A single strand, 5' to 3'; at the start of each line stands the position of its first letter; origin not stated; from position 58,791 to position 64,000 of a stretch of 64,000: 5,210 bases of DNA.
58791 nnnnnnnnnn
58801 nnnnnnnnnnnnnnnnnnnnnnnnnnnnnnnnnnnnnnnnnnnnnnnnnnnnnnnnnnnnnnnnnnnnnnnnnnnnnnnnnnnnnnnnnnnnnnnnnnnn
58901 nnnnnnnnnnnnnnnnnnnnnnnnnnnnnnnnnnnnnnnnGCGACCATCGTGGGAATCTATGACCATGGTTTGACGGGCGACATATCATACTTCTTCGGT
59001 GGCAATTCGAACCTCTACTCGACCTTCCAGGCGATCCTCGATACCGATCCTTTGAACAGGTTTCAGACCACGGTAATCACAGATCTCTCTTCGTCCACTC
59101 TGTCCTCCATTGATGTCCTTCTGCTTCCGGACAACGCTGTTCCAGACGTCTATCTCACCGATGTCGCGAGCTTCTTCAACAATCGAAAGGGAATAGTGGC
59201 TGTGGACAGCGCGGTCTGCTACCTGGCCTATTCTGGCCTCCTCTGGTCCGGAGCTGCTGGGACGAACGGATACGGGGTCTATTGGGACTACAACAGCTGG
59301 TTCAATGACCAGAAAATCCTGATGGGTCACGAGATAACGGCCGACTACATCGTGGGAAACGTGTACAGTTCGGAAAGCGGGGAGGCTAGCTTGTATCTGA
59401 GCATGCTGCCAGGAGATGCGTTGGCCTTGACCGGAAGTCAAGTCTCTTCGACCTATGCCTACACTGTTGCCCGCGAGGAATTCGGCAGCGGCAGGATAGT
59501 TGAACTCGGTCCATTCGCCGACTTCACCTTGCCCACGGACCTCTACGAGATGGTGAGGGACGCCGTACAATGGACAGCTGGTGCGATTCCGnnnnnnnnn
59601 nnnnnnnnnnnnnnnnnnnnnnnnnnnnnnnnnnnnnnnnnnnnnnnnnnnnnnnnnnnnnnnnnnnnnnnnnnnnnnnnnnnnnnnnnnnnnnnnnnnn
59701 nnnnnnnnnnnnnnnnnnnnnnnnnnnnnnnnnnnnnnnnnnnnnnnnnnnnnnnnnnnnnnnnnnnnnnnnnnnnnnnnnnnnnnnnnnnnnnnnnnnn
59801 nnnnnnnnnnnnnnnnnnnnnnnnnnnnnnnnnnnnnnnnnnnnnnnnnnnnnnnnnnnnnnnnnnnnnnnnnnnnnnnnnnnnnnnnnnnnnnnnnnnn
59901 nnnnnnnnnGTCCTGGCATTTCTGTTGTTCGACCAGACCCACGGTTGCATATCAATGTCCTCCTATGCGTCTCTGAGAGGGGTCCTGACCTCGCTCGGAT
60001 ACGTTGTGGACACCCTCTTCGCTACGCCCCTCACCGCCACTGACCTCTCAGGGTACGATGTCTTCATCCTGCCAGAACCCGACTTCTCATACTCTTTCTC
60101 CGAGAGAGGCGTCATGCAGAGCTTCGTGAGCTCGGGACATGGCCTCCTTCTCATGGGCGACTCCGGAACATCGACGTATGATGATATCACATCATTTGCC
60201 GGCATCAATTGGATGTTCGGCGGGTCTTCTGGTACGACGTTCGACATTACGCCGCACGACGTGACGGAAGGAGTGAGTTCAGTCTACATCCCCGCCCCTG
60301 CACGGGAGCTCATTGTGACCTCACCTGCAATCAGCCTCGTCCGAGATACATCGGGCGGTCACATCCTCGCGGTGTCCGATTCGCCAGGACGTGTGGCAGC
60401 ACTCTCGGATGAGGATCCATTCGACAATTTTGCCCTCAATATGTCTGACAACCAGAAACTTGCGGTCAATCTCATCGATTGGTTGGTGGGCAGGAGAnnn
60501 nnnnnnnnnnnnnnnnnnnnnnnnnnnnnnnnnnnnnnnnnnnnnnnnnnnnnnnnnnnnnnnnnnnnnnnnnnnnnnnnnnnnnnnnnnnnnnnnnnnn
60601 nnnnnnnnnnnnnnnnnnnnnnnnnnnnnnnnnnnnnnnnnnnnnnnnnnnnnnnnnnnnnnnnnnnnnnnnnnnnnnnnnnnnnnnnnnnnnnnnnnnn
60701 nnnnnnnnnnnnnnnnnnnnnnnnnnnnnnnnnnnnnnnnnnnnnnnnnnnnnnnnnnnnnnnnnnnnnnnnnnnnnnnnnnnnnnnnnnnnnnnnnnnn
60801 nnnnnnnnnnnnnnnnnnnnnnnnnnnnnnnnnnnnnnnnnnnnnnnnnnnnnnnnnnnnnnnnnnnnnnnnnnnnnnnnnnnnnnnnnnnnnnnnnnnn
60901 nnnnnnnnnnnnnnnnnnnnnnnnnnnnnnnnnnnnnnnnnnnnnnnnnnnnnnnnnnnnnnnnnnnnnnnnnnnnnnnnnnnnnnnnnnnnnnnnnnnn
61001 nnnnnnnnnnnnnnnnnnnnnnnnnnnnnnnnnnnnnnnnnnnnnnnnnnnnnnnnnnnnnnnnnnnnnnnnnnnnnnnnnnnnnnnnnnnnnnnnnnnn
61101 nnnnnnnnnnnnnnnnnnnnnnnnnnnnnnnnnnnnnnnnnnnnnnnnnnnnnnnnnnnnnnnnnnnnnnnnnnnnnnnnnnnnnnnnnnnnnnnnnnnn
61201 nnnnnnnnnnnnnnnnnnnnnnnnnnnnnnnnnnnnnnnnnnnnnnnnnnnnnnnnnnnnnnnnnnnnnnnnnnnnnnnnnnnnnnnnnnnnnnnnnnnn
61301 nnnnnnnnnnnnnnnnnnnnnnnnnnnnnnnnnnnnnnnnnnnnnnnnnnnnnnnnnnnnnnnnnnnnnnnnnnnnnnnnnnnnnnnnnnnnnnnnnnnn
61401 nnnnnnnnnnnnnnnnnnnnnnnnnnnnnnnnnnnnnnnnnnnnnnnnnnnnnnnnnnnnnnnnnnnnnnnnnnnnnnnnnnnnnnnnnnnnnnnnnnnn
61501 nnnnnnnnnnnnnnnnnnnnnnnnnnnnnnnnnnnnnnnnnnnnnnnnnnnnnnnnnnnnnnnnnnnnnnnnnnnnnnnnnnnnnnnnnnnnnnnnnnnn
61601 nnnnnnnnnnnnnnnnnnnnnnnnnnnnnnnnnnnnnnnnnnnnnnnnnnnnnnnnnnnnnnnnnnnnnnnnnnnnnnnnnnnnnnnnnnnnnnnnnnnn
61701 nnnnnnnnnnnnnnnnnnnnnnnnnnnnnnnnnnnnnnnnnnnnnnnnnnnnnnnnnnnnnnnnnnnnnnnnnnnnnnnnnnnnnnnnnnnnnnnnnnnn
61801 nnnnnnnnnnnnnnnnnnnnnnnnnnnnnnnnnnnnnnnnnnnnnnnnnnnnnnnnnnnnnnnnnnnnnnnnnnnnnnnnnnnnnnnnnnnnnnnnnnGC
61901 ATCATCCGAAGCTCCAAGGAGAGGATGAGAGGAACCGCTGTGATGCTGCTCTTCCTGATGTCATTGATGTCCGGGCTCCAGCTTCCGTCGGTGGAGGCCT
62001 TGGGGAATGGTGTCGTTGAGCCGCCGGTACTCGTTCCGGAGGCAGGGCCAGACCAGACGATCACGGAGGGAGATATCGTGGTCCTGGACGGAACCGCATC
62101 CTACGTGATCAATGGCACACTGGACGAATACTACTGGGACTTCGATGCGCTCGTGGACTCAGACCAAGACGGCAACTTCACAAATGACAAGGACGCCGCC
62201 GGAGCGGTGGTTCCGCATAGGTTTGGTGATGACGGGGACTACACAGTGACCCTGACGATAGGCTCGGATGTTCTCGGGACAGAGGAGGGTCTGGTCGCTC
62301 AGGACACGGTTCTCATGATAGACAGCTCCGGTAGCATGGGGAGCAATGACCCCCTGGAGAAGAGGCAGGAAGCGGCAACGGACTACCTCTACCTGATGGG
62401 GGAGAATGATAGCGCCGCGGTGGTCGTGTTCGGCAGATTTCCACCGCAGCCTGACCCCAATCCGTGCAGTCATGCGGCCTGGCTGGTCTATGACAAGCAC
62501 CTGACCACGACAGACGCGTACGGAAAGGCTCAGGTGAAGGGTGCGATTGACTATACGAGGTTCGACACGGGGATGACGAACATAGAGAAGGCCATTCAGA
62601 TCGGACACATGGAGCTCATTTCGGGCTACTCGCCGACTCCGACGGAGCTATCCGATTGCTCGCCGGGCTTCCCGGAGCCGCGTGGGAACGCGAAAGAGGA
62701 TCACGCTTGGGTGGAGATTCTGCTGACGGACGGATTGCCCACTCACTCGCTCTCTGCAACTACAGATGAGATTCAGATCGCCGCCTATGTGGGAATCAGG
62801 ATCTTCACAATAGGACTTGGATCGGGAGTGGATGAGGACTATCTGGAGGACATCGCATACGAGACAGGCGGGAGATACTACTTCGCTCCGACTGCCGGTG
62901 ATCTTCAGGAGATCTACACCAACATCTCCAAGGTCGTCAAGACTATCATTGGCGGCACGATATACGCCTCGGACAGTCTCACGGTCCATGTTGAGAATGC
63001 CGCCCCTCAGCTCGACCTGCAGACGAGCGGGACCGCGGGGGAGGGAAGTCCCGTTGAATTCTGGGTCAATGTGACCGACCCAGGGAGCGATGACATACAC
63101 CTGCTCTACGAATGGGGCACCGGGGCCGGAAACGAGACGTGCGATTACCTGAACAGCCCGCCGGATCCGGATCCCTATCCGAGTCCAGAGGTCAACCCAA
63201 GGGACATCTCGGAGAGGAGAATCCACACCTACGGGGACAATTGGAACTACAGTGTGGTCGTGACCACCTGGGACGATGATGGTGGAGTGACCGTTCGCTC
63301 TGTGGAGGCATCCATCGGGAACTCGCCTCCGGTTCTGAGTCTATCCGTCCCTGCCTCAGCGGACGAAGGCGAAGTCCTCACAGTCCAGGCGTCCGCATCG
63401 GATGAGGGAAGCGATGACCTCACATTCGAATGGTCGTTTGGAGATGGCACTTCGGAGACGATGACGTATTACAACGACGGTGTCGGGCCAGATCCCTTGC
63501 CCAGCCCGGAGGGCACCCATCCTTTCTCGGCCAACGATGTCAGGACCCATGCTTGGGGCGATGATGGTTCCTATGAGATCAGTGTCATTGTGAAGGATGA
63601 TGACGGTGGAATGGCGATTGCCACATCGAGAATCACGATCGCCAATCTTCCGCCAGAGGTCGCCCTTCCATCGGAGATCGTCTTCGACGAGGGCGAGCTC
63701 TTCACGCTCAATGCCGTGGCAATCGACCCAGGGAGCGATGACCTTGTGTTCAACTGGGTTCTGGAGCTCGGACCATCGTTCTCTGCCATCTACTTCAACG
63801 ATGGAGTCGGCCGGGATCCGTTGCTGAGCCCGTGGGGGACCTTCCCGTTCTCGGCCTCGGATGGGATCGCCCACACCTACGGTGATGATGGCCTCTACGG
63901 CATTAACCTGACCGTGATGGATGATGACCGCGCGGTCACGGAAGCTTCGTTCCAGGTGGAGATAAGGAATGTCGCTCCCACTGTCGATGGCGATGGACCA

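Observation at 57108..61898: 1633 aa modular surface protein: 4 x (CARDB + GATase-like) modules, TSP3 calcium-binding array and a C-terminal TM anchor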

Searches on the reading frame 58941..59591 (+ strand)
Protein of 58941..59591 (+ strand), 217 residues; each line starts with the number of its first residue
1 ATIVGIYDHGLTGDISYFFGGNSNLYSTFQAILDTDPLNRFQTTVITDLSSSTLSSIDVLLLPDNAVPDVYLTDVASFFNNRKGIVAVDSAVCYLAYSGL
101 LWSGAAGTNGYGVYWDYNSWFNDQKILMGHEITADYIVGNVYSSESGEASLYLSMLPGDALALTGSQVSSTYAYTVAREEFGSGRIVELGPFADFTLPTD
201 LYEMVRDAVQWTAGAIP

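Call 31: search_solved_structures(query=A2, max_evalue=10, show_alignments=1)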
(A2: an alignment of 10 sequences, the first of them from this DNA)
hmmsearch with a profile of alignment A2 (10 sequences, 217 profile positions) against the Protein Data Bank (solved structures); distinct sequences matched with E-value up to 10: 1.
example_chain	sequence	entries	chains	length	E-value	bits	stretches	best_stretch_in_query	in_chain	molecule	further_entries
7ju4_l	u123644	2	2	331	0.79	12.5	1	44-105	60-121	Radial spoke protein 15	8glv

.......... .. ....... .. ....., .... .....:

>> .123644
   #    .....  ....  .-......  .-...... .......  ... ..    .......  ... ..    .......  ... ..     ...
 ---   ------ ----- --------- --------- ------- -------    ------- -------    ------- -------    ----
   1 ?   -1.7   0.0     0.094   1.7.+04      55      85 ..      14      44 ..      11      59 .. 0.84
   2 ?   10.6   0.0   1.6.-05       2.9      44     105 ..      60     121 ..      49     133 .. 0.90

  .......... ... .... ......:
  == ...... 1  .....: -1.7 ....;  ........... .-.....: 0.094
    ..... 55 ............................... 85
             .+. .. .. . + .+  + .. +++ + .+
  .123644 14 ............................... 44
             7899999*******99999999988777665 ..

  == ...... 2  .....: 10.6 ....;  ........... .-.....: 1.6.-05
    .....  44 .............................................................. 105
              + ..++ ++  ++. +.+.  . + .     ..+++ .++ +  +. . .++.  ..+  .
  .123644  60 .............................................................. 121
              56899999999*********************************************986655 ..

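Call 40: predict_structure(alignment_id=A2)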
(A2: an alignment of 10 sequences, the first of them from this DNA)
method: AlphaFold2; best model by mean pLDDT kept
length: 217 residues; sequences in the alignment: 10
mean_pLDDT: 67.7   pTM: 0.76
mean pLDDT of the five models: 67.7, 66.6, 32.9, 32.7, 32.4
residues with pLDDT >= 90: 40; 70-90: 67; 50-70: 57; < 50: 53
segments of 3 or more residues with pLDDT < 50: 110-149, 164-171
pLDDT, mean of each block of 10 residues (from residue 1): 87 54 75 92 93 94 75 89 83 72 63 42 35 38 42 59 45 64 80 58 81 69
secondary structure, 60 per line:
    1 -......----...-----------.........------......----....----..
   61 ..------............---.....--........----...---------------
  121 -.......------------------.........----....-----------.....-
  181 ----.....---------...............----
elements in order: E2-7 H26-34 E41-46 H51-54 E59-62 H69-80 E84-88 H91-98 H122-128 H147-155 E160-163 E175-179 E185-189 H199-213

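Call 43: search_protein_representatives(alignment_id=A2)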
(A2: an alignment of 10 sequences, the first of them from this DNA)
Query: 10 sequences, 217 profile positions. Proteins with E-value up to 0.001 (for the whole library): 195; up to 1e-10: 163; up to 1e-30: 58. The best 150 are listed.
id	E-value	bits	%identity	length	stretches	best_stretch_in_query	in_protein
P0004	3.3e-116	402.8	-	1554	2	1-217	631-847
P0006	7.3e-112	388.6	-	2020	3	1-216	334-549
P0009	9.1e-107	371.9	-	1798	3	2-216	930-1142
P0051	2.6e-105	367.1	-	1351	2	2-214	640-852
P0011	3.6e-105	366.7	-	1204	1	2-215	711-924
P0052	2.4e-98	344.4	-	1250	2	3-212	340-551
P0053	8.8e-85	300.0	-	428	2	31-217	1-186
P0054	2.9e-83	295.1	-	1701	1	2-209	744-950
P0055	1.3e-77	276.6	-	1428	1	3-210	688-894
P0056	2.9e-75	268.9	-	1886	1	1-210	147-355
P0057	2.7e-74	265.7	-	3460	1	2-214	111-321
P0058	2.7e-72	259.2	-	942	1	2-210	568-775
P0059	1.4e-70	253.6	-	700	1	3-216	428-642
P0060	2.3e-70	252.9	-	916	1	2-209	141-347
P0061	2.7e-70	252.7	-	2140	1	2-212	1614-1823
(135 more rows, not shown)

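Call 50: fold_search(model_id=the predicted structure, library=pdb)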
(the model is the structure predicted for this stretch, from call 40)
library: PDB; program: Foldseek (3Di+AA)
matches with E <= 10: 752; with E <= 0.001: 5
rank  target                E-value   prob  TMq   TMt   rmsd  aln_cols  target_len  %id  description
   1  5fmr_C                6.7e-05  1.00  0.50  0.46   9.0       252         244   12  crIFT52 N-terminal domain (released 2016-03-09)
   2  5fmr_A                6.2e-04  1.00  0.50  0.46   9.5       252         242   12  crIFT52 N-terminal domain (released 2016-03-09)
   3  5xb7_A                6.6e-04  1.00  0.50  0.19   8.7       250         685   12  GH42 alpha-L-arabinopyranosidase from Bifidobacterium animalis subsp. lactis Bl-04 (released 2017-11-01)
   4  5xb7_C                7.5e-04  1.00  0.51  0.19   8.4       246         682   13  GH42 alpha-L-arabinopyranosidase from Bifidobacterium animalis subsp. lactis Bl-04 (released 2017-11-01)
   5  5xb7_F                9.7e-04  1.00  0.49  0.18   8.6       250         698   12  GH42 alpha-L-arabinopyranosidase from Bifidobacterium animalis subsp. lactis Bl-04 (released 2017-11-01)
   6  4e5v_B                1.2e-03  0.99  0.45  0.37   9.8       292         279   11  Crystal structure of a Putative thua-like protein (PARMER_02418) from Parabacteroides merdae ATCC 43184 at 1.75 A reso (released 2012-04-04)
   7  5xb7_B                1.4e-03  1.00  0.50  0.19   8.3       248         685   13  GH42 alpha-L-arabinopyranosidase from Bifidobacterium animalis subsp. lactis Bl-04 (released 2017-11-01)
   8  4e5v_A                1.4e-03  0.99  0.46  0.37   9.7       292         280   10  Crystal structure of a Putative thua-like protein (PARMER_02418) from Parabacteroides merdae ATCC 43184 at 1.75 A reso (released 2012-04-04)
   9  5xb7_E                1.5e-03  1.00  0.51  0.19   8.0       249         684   14  GH42 alpha-L-arabinopyranosidase from Bifidobacterium animalis subsp. lactis Bl-04 (released 2017-11-01)
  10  5xb7_D                2.2e-03  0.99  0.50  0.19   8.8       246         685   13  GH42 alpha-L-arabinopyranosidase from Bifidobacterium animalis subsp. lactis Bl-04 (released 2017-11-01)
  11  4jqs_A                2.9e-03  0.99  0.50  0.45   7.8       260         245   10  Crystal structure of a Putative thua-like protein (BACUNI_01602) from Bacteroides uniformis ATCC 8492 at 2.30 A resolu (released 2013-05-08)
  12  8b6l_N                3.2e-03  0.99  0.50  0.30   8.7       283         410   12  Subtomogram average of the human Sec61-TRAP-OSTA-translocon (released 2022-12-07)
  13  1t0b_G                3.9e-03  0.98  0.47  0.43   8.9       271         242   12  Structure of ThuA-like protein from Bacillus stearothermophilus (released 2004-08-03)
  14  3soz_A                4.4e-03  0.90  0.43  0.39  10.6       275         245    8  Cytoplasmic Protein STM1381 from Salmonella typhimurium LT2 (released 2011-08-03)
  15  2gk3_A                5.0e-03  0.93  0.45  0.40  10.1       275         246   11  Cytoplasmic Protein STM3548 from Salmonella typhimurium (released 2006-05-02)
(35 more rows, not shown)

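Call 55: search_protein_families(library=pfam, alignment_id=A3, max_evalue=0.001)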
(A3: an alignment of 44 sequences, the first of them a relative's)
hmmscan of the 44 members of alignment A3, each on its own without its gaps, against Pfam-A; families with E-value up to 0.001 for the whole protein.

A. member 1, P0051 (1351 aa): 12 families
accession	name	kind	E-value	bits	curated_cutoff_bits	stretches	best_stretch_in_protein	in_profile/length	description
PF17957.7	Big_7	-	1.6e-42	144.5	24.1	5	1219-1285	1-69/70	Bacterial Ig domain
PF19077.6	Big_13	-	1.1e-22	80.9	27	3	1175-1216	57-102/102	Bacterial Ig-like domain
PF07705.17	CARDB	-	4.1e-21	75.5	22.7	2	536-629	3-98/101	CARDB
PF13750.12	Big_3_3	-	8.5e-14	51.9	27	0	1007-1053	12-63/157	Bacterial Ig-like domain (group 3)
PF00041.27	fn3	-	3.2e-12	46.9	25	0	1052-1101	11-60/84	Fibronectin type III domain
PF09136.16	Glucodextran_B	-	1.3e-08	35.1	27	0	1219-1305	1-82/83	Glucodextranase, domain B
PF02494.22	HYR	-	4.5e-07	30.5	21.7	0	1124-1209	1-76/81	HYR domain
PF20164.4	GspA_SrpA_N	-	4e-06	27.6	27.4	0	1256-1306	67-113/117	GspA/SrpA SigLec-like domain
PF17996.7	CE2_N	-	5.3e-05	23.7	27.9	0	1063-1125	37-99/108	Carbohydrate esterase 2 N-terminal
PF09822.16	ABC_transp_aux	-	0.00015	21.5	34.7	0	30-107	9-84/288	ABC-type uncharacterized transport system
PF00801.26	PKD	-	0.00019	21.8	23.5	0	1167-1206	36-73/80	PKD domain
PF23008.3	FN3_Tor_3rd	-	0.00084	19.7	30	0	875-941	18-86/92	Tyrosine-protein kinase receptor torso, third FN3 domain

B. families by the number of members that match (of 44 scanned): 62 families (the first 25 are shown)
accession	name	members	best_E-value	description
PF14258.12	DUF4350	15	4.3e-12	Domain of unknown function (DUF4350)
PF23355.1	IFT52_GIFT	11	4.1e-11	IFT52 GIFT domain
PF07705.17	CARDB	10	1e-28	CARDB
PF09822.16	ABC_transp_aux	7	7e-08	ABC-type uncharacterized transport system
PF06283.17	ThuA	6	5.6e-07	Trehalose utilisation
PF09960.14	DUF2194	4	7.8e-08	Uncharacterised protein conserved in bacteria (DUF2194)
PF00082.27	Peptidase_S8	3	2.5e-62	Subtilase family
PF00041.27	fn3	3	4e-41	Fibronectin type III domain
PF01364.23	Peptidase_C25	3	1.4e-35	Peptidase family C25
PF08126.16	Propeptide_C25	3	2.3e-18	Propeptide_C25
PF22352.2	K319L-like_PKD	3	8e-06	K319L-like, PKD domain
PF17957.7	Big_7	2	1.6e-42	Bacterial Ig domain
PF19077.6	Big_13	2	1.1e-22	Bacterial Ig-like domain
PF10342.15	Kre9_KNH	2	6.1e-17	Kre9/KNH-like N-terminal Ig-like domain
PF18998.6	Flg_new_2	2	1.2e-16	Divergent InlB B-repeat domain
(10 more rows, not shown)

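Call 77: search_protein_families(library=pfam, proteins=[window:58941-59591:+], max_evalue=1)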
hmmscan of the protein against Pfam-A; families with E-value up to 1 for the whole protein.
seq(217 aa): 0 families

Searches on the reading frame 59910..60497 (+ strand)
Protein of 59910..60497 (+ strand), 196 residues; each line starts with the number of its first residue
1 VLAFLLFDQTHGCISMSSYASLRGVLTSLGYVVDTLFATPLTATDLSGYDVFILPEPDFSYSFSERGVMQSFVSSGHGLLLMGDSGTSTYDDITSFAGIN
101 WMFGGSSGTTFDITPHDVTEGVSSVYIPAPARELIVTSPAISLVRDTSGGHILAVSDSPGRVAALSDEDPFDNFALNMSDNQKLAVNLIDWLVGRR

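Call 77: search_protein_families(library=pfam, proteins=[window:59910-60497:+], max_evalue=1)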
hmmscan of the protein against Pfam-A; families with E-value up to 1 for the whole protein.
seq(196 aa): 3 families
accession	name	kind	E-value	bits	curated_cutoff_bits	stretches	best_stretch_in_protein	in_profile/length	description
PF14258.12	DUF4350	-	2.3e-07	31.7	30.4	1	20-189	10-181/181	Domain of unknown function (DUF4350)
PF09822.16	ABC_transp_aux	-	0.015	15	34.7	1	38-95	34-92/288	ABC-type uncharacterized transport system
PF23355.1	IFT52_GIFT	-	0.02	14.4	27.2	1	40-92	37-90/246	IFT52 GIFT domain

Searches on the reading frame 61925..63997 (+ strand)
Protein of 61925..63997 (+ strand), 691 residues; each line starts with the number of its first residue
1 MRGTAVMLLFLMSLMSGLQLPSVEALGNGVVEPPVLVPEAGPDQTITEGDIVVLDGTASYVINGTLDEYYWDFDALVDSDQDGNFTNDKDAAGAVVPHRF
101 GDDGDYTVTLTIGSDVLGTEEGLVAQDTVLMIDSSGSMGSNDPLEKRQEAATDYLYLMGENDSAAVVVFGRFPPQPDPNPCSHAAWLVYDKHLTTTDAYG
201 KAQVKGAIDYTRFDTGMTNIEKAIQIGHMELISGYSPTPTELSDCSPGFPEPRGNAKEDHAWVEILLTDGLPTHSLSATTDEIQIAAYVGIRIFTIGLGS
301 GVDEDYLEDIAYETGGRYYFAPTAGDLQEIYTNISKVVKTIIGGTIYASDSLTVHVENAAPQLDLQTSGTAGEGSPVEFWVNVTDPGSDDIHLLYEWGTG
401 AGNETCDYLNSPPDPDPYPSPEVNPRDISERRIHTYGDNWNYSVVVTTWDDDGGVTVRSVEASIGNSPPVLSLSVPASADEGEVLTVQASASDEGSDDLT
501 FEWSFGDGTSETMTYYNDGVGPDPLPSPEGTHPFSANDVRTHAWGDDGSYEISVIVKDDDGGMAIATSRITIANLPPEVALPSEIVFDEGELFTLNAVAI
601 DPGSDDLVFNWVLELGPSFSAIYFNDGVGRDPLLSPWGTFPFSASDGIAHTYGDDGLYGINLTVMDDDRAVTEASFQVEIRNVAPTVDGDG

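Call 11: search_protein_families(library=pfam, proteins=[window:61925-63997:+], max_evalue=0.001)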
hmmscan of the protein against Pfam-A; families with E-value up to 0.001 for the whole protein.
window:61925-63997:+ (691 aa): 6 families
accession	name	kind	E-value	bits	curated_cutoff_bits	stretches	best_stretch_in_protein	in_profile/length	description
PF18911.6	PKD_4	-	3.3e-31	107.6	27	2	37-115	5-71/85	PKD domain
PF00801.26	PKD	-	1.1e-17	64.2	23.5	1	476-563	5-72/80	PKD domain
PF00092.34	VWA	-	3e-10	41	23.8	1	127-332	1-173/174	von Willebrand factor type A domain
PF22352.2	K319L-like_PKD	-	7.6e-08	32.7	27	0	40-113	1-69/84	K319L-like, PKD domain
PF13768.12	VWA_3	-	8.5e-06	26.3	27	1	265-320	101-155/155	von Willebrand factor type A domain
PF13519.12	VWA_2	-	5.7e-05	24.1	27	1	128-227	1-85/107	von Willebrand factor type A domain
